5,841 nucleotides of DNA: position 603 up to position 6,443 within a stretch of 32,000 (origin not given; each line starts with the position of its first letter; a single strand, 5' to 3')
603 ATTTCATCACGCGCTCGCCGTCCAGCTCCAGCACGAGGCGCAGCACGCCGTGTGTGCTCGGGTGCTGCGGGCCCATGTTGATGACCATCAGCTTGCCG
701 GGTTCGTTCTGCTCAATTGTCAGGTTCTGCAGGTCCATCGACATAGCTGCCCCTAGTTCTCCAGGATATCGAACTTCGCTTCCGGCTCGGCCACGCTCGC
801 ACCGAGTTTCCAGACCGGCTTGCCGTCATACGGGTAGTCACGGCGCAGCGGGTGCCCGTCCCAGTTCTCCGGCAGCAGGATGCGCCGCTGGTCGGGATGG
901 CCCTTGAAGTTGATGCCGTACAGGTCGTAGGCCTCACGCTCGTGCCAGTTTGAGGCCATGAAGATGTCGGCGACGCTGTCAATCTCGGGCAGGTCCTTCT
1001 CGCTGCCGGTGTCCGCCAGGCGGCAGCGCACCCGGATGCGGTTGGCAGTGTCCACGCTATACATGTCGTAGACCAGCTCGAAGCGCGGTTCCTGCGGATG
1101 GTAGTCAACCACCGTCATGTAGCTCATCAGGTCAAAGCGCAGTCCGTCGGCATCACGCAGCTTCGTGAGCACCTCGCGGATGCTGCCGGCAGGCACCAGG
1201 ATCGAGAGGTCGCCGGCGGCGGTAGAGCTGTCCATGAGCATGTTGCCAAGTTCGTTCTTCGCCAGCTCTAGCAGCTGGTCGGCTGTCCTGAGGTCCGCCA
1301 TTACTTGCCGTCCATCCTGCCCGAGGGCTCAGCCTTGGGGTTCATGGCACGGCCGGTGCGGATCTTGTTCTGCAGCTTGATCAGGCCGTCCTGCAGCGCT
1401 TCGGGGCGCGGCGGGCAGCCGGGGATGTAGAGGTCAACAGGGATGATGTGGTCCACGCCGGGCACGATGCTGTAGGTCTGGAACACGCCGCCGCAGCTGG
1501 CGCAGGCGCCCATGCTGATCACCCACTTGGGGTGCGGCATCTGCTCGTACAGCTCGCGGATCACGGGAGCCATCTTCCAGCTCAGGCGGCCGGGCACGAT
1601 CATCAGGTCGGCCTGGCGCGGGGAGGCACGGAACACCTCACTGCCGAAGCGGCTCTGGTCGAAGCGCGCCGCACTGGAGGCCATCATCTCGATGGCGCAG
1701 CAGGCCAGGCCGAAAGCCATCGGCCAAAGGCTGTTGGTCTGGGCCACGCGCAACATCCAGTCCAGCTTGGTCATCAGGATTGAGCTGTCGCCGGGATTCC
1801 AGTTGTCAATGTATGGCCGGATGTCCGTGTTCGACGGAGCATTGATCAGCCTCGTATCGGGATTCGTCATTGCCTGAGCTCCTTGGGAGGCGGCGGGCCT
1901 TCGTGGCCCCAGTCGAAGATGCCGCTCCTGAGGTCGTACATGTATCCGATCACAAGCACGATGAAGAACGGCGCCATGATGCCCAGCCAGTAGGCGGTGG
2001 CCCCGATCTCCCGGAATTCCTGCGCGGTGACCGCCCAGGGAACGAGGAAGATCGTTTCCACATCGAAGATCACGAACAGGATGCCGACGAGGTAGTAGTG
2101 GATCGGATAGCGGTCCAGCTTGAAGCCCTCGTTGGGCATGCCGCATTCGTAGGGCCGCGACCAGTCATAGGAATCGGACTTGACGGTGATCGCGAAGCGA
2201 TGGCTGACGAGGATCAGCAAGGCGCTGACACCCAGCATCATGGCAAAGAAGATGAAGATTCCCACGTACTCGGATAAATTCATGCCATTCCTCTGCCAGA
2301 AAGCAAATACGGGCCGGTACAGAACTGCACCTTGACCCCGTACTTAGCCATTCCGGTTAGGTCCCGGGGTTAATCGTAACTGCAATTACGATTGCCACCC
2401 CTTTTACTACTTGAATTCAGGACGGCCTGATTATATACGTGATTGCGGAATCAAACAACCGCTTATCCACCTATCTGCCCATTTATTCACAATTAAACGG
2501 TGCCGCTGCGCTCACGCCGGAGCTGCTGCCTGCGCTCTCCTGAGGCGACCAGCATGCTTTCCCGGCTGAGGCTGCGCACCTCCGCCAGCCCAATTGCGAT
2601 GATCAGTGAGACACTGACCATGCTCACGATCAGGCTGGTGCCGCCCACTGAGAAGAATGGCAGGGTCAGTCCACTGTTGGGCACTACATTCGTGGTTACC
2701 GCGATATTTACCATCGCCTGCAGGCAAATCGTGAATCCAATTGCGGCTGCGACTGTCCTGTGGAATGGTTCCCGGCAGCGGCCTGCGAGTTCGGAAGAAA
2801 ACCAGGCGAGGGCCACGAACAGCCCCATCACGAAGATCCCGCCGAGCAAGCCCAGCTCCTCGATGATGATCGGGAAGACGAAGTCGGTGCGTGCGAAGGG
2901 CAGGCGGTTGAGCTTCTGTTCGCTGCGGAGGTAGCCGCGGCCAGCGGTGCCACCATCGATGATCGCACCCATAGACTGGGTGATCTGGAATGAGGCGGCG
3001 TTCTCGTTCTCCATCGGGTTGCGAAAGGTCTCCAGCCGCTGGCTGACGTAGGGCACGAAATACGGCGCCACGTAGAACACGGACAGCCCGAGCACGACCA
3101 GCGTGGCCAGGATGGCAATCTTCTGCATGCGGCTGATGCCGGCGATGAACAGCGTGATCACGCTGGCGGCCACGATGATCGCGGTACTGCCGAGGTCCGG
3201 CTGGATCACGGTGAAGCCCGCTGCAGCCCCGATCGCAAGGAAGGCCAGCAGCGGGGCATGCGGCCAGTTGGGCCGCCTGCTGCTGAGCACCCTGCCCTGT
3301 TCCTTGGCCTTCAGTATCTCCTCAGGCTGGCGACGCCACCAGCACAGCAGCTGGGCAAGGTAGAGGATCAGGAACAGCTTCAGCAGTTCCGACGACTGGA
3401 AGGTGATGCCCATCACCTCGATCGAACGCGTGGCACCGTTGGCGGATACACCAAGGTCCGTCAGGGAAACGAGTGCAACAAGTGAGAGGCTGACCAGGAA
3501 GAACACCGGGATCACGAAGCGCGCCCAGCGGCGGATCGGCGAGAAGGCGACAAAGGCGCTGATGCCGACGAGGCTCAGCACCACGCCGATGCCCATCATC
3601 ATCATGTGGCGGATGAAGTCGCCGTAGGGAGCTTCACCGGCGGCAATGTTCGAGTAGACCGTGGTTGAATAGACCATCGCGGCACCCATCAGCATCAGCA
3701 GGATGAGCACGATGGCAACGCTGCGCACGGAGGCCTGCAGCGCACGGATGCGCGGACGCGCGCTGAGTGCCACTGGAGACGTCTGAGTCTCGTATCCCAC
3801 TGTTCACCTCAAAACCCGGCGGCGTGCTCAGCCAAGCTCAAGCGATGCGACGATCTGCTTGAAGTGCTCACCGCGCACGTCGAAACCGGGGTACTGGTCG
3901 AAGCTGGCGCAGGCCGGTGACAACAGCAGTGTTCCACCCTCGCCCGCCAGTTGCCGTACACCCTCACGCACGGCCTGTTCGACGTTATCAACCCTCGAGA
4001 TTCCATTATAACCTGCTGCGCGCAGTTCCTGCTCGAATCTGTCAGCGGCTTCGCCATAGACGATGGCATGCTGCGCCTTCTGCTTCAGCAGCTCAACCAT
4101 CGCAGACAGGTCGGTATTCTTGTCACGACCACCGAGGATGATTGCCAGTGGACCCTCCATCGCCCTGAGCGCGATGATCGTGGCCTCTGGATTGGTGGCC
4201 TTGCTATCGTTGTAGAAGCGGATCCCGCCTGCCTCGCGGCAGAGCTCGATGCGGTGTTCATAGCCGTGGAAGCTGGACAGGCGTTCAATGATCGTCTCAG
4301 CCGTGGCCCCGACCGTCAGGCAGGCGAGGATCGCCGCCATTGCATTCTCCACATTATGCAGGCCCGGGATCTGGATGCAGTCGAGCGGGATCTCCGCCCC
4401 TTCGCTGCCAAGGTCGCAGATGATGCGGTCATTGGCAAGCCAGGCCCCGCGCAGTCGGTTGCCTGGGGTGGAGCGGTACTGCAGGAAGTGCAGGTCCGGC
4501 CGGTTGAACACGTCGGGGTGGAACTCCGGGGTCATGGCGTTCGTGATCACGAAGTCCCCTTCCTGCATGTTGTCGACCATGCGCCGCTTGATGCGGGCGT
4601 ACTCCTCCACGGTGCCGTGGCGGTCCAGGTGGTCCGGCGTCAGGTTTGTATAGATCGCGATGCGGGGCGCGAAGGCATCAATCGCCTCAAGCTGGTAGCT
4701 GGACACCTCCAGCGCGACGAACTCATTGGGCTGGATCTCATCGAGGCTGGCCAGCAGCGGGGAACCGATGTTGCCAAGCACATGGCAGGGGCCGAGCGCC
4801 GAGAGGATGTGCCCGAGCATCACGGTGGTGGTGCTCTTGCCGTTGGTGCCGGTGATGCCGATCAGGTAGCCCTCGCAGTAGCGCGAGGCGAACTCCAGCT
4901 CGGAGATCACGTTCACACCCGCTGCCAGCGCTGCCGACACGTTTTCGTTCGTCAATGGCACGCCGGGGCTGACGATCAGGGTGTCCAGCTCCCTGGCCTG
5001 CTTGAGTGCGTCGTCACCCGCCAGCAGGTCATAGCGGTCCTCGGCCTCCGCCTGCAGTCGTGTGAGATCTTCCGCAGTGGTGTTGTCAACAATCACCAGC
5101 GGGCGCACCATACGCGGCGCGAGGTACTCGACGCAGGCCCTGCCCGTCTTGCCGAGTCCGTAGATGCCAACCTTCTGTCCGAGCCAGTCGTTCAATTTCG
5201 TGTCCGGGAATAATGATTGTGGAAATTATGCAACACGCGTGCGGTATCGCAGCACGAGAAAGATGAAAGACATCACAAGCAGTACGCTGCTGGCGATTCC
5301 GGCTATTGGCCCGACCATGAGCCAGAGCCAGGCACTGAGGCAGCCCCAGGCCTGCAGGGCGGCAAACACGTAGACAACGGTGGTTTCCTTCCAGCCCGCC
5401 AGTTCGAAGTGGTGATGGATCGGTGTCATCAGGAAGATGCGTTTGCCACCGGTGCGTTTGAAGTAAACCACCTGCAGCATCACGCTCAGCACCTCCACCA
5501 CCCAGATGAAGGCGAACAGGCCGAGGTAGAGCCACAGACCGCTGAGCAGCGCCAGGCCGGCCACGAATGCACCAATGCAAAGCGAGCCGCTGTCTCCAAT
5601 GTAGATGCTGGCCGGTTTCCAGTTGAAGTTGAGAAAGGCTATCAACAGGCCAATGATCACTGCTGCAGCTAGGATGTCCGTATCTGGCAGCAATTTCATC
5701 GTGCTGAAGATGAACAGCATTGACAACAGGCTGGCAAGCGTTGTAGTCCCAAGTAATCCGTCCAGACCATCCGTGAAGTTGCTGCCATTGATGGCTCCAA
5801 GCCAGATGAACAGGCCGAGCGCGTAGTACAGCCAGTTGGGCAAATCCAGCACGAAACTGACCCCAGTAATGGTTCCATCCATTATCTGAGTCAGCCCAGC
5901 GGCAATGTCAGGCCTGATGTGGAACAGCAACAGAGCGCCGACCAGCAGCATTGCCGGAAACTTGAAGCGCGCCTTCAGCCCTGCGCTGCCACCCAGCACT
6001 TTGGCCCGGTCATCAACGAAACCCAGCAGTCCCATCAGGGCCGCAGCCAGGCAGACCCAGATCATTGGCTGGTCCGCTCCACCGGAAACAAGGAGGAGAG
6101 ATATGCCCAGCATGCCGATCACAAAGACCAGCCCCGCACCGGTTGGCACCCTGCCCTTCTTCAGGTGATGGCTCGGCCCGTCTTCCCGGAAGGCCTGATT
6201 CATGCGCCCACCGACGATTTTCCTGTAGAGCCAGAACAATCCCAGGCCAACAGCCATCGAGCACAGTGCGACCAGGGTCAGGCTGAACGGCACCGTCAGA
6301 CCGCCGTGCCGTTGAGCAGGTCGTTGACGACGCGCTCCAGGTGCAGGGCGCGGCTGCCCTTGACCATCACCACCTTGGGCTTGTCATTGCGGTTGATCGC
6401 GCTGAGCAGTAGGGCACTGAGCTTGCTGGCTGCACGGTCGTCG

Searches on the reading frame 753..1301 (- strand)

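Call 62: search_protein_families(library=pfam, max_evalue=0.01, proteins=[window:753-1301:-])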
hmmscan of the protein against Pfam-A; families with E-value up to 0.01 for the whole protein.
window:753-1301:- (182 aa): 1 family
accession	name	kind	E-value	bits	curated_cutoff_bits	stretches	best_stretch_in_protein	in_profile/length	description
PF00329.25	Complex1_30kDa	-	2.4e-41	141.6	22.5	1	35-161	2-123/124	Respiratory-chain NADH dehydrogenase, 30 Kd subunit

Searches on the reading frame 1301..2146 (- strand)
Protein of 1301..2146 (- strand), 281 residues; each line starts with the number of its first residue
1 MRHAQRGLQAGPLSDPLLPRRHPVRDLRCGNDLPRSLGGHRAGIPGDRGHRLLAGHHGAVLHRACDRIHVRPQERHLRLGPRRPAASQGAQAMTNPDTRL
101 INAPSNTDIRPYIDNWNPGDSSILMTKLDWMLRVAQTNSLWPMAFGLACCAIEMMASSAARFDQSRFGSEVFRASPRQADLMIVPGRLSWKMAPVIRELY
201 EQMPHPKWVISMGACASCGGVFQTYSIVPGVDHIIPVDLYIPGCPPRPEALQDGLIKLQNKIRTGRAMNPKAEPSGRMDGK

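Call 62: search_protein_families(library=pfam, max_evalue=0.01, proteins=[window:1301-2146:-])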
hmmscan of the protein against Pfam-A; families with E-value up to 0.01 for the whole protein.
window:1301-2146:- (281 aa): 1 family
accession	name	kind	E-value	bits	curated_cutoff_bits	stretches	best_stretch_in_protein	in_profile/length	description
PF01058.29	Oxidored_q6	-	1.2e-26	93.3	27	1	149-258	1-128/128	NADH ubiquinone oxidoreductase, 20 Kd subunit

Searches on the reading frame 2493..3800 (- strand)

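Call 10: search_protein_families(library=ncbifam, proteins=[window:2493-3800:-])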
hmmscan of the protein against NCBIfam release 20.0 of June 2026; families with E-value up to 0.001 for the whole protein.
window:2493-3800:- (435 aa): 6 families
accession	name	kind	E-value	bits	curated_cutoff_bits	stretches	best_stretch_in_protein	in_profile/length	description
TIGR02614.1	ftsW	equivalog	2.1e-74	250.8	337.5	1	28-403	4-353/357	putative lipid II flippase FtsW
TIGR02210.1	rodA_shape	equivalog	8.6e-61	206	336.7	1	29-404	5-353/357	rod shape-determining protein RodA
TIGR02615.1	spoVE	exception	7.1e-58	196.8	448.8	1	29-403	5-352/354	stage V sporulation protein E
NF008042.0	PRK10774.1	equivalog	2.3e-37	128.9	493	1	31-405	42-390/405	cell division protein FtsW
NF008060.0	PRK10794.1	equivalog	3.3e-32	111.8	590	1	197-404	154-360/370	peptidoglycan glycosyltransferase MrdB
NF037961.1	RodA_shape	subfamily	4.3e-24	85.6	150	1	267-399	270-403/415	rod shape-determining protein RodA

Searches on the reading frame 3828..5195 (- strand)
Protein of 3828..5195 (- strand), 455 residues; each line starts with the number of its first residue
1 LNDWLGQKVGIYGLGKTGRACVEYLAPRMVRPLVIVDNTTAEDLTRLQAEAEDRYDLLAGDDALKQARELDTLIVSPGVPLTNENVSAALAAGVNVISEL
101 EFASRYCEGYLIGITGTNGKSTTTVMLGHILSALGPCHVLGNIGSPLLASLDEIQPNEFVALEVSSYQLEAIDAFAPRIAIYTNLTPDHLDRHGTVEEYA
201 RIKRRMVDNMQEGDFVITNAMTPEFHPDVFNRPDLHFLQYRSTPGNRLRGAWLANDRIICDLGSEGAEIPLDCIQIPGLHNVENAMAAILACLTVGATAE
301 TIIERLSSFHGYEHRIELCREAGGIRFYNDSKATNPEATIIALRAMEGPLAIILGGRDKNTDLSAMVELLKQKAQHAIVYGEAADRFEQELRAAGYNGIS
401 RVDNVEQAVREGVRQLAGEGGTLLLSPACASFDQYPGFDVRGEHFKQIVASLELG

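Call 62: search_protein_families(library=pfam, max_evalue=0.01, proteins=[window:3828-5195:-])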
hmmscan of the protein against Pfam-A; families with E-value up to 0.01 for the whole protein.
window:3828-5195:- (455 aa): 4 families
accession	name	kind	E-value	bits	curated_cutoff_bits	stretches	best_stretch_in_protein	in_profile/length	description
PF08245.18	Mur_ligase_M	-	4.6e-29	102.2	24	1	114-291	1-199/200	Mur ligase middle domain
PF02875.26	Mur_ligase_C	-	8.9e-16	59.3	28.4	1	314-429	1-127/127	Mur ligase, glutamate ligase domain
PF21799.2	MurD-like_N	-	3.5e-13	50.1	27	1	8-97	2-87/88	Mur ligase MurD-like, N-terminal domain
PF02826.25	2-Hacid_dh_C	-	0.0081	16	25.1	0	6-59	36-90/178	D-isomer specific 2-hydroxyacid dehydrogenase, NAD binding domain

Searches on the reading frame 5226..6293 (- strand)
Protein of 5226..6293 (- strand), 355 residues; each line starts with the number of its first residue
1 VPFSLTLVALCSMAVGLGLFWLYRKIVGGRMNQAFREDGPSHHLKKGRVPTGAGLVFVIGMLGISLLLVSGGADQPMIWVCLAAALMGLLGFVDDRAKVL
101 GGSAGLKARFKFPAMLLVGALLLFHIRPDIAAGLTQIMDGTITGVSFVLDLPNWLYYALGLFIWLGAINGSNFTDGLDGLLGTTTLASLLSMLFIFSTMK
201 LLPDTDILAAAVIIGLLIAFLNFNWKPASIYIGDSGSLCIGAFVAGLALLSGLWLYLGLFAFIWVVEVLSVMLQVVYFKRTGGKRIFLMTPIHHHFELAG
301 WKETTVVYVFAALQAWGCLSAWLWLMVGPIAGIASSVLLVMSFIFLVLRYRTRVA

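Call 62: search_protein_families(library=pfam, max_evalue=0.01, proteins=[window:5226-6293:-])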
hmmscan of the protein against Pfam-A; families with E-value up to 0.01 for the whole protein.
window:5226-6293:- (355 aa): 1 family
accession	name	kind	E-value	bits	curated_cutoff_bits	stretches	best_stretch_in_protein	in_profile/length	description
PF00953.26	Glycos_transf_4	-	2.7e-27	96.1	27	1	79-251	3-159/160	Glycosyl transferase family 4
